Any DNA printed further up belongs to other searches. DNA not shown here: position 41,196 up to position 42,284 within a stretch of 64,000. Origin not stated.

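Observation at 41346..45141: Nuclease-rich putative operon: xseA-xseB-LCP-Cas4-like Fe-S nuclease-DEDDy exonuclease, with stop/start overlaps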

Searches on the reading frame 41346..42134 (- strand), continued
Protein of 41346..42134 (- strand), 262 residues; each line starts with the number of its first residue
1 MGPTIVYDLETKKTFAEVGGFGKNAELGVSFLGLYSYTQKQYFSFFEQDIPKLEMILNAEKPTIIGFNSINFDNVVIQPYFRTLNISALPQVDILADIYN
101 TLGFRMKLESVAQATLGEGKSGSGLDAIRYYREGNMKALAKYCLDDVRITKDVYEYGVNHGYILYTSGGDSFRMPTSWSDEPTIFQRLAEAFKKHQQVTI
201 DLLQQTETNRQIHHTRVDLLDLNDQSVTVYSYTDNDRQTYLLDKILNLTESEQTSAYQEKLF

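Call 54: search_protein_families(library=pfam, alignment_id=A1, max_evalue=0.01)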
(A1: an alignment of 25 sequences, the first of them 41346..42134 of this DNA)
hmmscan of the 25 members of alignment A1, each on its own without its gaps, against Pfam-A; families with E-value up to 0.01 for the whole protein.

A. member 1, window:41346-42134:- (262 aa): 2 families
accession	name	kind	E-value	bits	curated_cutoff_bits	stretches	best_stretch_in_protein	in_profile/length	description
PF13482.12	RNase_H_2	-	1.4e-07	32.1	22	1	20-156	9-163/165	RNase_H superfamily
PF10108.15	DNA_pol_B_exo2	-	8.9e-05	22.7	24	0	99-150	115-166/213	Predicted 3'-5' exonuclease related to the exonuclease domain of PolB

B. families by the number of members that match (of 25 scanned): 3 families
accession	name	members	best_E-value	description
PF13482.12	RNase_H_2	25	3e-12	RNase_H superfamily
PF10108.15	DNA_pol_B_exo2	23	1.1e-08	Predicted 3'-5' exonuclease related to the exonuclease domain of PolB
PF13280.12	WYL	6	5.2e-06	WYL domain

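Call 58: search_protein_families(library=pfam, proteins=[L017:4476-6530:+, L041:3565-4074:+], max_evalue=0.001)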
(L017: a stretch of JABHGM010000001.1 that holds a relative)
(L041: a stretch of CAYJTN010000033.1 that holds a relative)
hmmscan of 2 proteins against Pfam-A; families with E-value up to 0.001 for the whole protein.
L017:4476-6530:+ (685 aa): 7 families
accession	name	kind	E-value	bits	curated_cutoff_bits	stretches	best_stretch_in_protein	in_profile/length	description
PF00580.27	UvrD-helicase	-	5.4e-85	285.8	23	1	26-294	1-271/271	UvrD/REP helicase N-terminal domain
PF13361.12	UvrD_C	-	3.9e-62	211.1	25.6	1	300-630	2-347/350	UvrD-like helicase C-terminal domain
PF13245.12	AAA_19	-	4.8e-22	79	25.1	1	36-279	9-134/134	AAA domain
PF13538.12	UvrD_C_2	-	1.5e-11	44.4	27.4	1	570-628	2-51/52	UvrD-like helicase C-terminal domain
PF01443.25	Viral_helicase1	-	5.8e-08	33.3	21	0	234-286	58-109/228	Viral superfamily 1 RNA helicase core domain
PF13087.12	AAA_12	-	6.7e-07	29.5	27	0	563-627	132-189/195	AAA domain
PF13604.12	AAA_30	-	2.3e-06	27.9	27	0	26-88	2-65/191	AAA domain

L041:3565-4074:+ (170 aa): 1 family
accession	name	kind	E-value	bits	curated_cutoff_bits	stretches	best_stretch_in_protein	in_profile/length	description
PF04308.18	RNaseH_like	-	3.5e-48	163.7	25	1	24-170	1-144/145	Ribonuclease H-like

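Call 59: search_protein_families(library=ncbifam, proteins=[window:41346-42134:-], max_evalue=1)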
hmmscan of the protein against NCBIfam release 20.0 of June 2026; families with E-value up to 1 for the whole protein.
window:41346-42134:- (262 aa): 1 family
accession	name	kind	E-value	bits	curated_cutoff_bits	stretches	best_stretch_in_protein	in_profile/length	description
NF004422.0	PRK05762.1-4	equivalog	0.016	13.5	1103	1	106-155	295-348/789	DNA polymerase II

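Call 80: find_related_loci(query=A1, collection=viral_contigs, flank=3000)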
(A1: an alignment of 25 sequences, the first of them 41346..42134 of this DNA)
Query A1 (262 aa) in viral_contigs; peptide patterns used: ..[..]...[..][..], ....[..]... (x = any residue, [..] = any of these).
412 stretches matched a pattern; 30 encode a relative of the query (tblastn E <= 1e-3); 30 distinct loci.
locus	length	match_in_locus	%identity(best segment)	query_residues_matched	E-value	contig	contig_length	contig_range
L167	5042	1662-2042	35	5-133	3e-21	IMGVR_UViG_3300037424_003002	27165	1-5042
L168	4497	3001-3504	27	5-151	2e-17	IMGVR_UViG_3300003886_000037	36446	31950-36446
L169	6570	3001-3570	28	4-174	9e-17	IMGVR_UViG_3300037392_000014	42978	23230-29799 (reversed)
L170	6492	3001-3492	32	4-164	6e-16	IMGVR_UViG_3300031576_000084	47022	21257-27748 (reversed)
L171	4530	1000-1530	26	5-163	6e-16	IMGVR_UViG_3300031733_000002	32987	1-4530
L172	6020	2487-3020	26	5-164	1e-15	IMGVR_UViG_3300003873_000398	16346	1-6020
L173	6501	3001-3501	28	5-151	4e-15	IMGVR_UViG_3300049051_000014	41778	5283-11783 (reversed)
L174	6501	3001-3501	28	5-151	7e-15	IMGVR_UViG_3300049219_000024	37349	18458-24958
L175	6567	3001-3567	28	4-177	1e-14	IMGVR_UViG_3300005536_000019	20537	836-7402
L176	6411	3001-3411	31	27-155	3e-13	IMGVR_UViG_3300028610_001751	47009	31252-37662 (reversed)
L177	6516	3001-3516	27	4-155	3e-13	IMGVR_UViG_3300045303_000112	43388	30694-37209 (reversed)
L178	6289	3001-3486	24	5-151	2e-11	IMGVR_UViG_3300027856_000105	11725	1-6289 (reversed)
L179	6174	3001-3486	24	5-151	2e-11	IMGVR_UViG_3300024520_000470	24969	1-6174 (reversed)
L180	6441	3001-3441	31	18-159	6e-11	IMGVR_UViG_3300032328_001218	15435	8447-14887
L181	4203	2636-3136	26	5-163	1e-10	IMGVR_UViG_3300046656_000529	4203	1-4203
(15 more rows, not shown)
